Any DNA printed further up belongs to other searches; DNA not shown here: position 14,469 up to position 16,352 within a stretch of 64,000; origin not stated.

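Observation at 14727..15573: gpmI carries two different repeat modules in frame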

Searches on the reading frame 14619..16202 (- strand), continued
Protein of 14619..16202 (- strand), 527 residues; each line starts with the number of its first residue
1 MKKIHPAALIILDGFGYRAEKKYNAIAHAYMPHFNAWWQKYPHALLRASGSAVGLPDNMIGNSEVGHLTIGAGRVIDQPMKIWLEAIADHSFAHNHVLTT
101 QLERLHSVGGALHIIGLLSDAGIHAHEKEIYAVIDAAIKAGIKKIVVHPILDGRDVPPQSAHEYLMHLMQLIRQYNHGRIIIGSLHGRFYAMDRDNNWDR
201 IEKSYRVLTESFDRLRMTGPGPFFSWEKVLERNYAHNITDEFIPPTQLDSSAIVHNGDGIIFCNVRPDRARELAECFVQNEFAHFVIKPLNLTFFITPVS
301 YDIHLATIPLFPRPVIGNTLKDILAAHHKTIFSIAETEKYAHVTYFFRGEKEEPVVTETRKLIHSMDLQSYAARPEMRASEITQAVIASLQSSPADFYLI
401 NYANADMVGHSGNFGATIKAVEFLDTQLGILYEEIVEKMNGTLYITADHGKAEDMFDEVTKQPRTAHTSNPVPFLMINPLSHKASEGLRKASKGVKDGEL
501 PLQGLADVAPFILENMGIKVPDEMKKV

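Call 36: find_encoding_contigs(protein=P0012, flank=10000, max_places=2)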
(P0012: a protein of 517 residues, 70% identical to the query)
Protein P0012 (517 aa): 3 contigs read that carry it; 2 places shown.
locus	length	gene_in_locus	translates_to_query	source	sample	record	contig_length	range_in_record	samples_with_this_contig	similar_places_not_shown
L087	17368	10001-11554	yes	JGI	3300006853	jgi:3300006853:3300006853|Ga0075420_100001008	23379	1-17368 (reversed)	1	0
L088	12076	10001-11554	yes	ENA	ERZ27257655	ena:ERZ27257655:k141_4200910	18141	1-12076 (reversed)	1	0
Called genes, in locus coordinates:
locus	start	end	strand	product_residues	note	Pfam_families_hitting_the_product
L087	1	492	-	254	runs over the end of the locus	-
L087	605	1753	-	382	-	PF01168:Ala_racemase_N, PF00842:Ala_racemase_C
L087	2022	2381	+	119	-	-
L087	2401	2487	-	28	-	-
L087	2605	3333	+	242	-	PF08032:SpoU_sub_bind, PF00588:SpoU_methylase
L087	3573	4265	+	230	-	-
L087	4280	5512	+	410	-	PF14450:FtsA, PF02491:SHS2_FTSA, PF06277:EutA (weak), PF06723:MreB_Mbl, PF14450:FtsA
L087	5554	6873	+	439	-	PF00091:Tubulin, PF12327:FtsZ_C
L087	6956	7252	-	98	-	-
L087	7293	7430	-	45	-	-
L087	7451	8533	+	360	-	-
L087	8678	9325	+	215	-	-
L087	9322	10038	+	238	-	PF02578:Cu-oxidase_4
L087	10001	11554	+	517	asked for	PF01676:Metalloenzyme, PF06415:iPGM_N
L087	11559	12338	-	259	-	PF12796:Ank_2, PF00023:Ank (faint)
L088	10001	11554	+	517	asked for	PF01676:Metalloenzyme, PF06415:iPGM_N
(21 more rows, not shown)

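Call 55: predict_structure(alignment_id=A1)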
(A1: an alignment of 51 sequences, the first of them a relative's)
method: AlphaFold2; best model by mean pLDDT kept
length: 527 residues; sequences in the alignment: 51
mean_pLDDT: 86.5   pTM: 0.87
mean pLDDT of the five models: 86.5, 81.6, 81.0, 80.4, 74.0
residues with pLDDT >= 90: 307; 70-90: 148; 50-70: 51; < 50: 21
segments of 3 or more residues with pLDDT < 50: 191-193, 216-220, 487-493
pLDDT, mean of each block of 10 residues (from residue 1): 84 95 97 95 95 91 90 93 95 96 98 84 77 95 94 65 88 81 81 61 90 51 77 80 85 96 83 89 90 94 89 88 95 77 66 85 82 93 98 97 91 94 98 96 96 89 86 90 51 57 96 95 84
secondary structure, 60 per line:
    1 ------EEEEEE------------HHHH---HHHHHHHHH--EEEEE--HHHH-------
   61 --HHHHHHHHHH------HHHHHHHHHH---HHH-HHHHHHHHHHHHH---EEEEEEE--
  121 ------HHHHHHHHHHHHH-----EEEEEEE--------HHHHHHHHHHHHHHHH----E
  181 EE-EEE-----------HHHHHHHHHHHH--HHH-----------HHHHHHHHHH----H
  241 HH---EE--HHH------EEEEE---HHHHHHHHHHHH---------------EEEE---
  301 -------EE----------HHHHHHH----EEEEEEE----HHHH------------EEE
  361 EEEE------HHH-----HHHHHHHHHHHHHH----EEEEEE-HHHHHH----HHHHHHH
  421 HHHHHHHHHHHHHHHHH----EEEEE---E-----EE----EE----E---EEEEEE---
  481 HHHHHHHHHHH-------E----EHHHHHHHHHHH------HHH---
elements in order: E7-12 H25-28 H32-40 E43-47 H50-53 H63-72 H79-88 H96-108 E112-118 H127-139 E145-151 H160-175 E180-182 E184-186 H198-209 H226-235 E259-263 H267-278 E294-297 H320-326 E331-337 H342-345 E358-364 H379-392 E397-402 H404-409 H414-437 E442-446 E472-477 H481-491 H505-515

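Call 62: fold_search(model_id=the predicted structure, library=pdb)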
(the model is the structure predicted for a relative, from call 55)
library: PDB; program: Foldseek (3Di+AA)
matches with E <= 10: 1165; with E <= 0.001: 179
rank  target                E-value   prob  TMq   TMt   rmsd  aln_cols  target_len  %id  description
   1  5vpu                  1.9e-55  1.00  0.86  0.89   3.4       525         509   40  Crystal Structure of 2,3-bisphosphoglycerate-independent phosphoglycerate mutase bound to 3-phosphoglycerate, from Acine (released 2017-05-24)
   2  1ejj                  4.4e-55  1.00  0.85  0.88   3.4       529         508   39  CRYSTAL STRUCTURAL ANALYSIS OF PHOSPHOGLYCERATE MUTASE COCRYSTALLIZED WITH 3-PHOSPHOGLYCERATE (released 2001-03-02)
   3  1o98                  7.8e-55  1.00  0.86  0.89   3.3       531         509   39  1.4A CRYSTAL STRUCTURE OF PHOSPHOGLYCERATE MUTASE FROM BACILLUS STEAROTHERMOPHILUS COMPLEXED WITH 2-PHOSPHOGLYCERATE (released 2003-05-01)
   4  1o99                  1.9e-54  1.00  0.86  0.89   3.2       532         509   39  CRYSTAL STRUCTURE OF THE S62A MUTANT OF PHOSPHOGLYCERATE MUTASE FROM BACILLUS STEAROTHERMOPHILUS COMPLEXED WITH 2-PHOSPH (released 2002-12-23)
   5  4nwj                  2.4e-51  1.00  0.76  0.79   4.9       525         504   37  Crystal structure of phosphopglycerate mutase from Staphylococcus aureus in 3-phosphoglyceric acid bound form. (released 2015-01-14)
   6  4my4                  4.3e-51  1.00  0.76  0.79   4.7       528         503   38  Crystal structure of phosphoglycerate mutase from Staphylococcus aureus. (released 2013-10-16)
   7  2ify                  8.6e-51  1.00  0.61  0.62   7.5       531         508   38  Structure of Bacillus anthracis cofactor-independent phosphoglucerate mutase (released 2006-10-24)
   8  7tl8_A                4.9e-49  1.00  0.71  0.76   5.2       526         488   37  1.95A resolution structure of independent phosphoglycerate mutase from S. aureus in complex with a macrocyclic peptide (released 2022-08-10)
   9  7knf_A                3.5e-48  1.00  0.59  0.61   8.1       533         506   34  1.80A resolution structure of independent Phosphoglycerate mutase from C. elegans in complex with a macrocyclic peptid (released 2021-04-07)
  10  7tl7_C                4.2e-48  1.00  0.60  0.60   7.9       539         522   34  1.90A resolution structure of independent phosphoglycerate mutase from C. elegans in complex with a macrocyclic peptid (released 2022-08-10)
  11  7knf_B                7.1e-48  1.00  0.59  0.61   8.0       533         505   34  1.80A resolution structure of independent Phosphoglycerate mutase from C. elegans in complex with a macrocyclic peptid (released 2021-04-07)
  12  7tl7_D                7.9e-48  1.00  0.60  0.60   7.8       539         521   34  1.90A resolution structure of independent phosphoglycerate mutase from C. elegans in complex with a macrocyclic peptid (released 2022-08-10)
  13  5kgl_A                1.7e-47  1.00  0.55  0.56   8.7       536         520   34  2.45A resolution structure of Apo independent phosphoglycerate mutase from C. elegans (orthorhombic form) (released 2017-04-05)
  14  5kgn_A                1.9e-47  1.00  0.60  0.60   7.8       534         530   34  1.95A resolution structure of independent phosphoglycerate mutase from C. elegans in complex with a macrocyclic peptid (released 2017-04-05)
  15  7tl7_B                3.0e-47  1.00  0.59  0.59   8.0       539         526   34  1.90A resolution structure of independent phosphoglycerate mutase from C. elegans in complex with a macrocyclic peptid (released 2022-08-10)
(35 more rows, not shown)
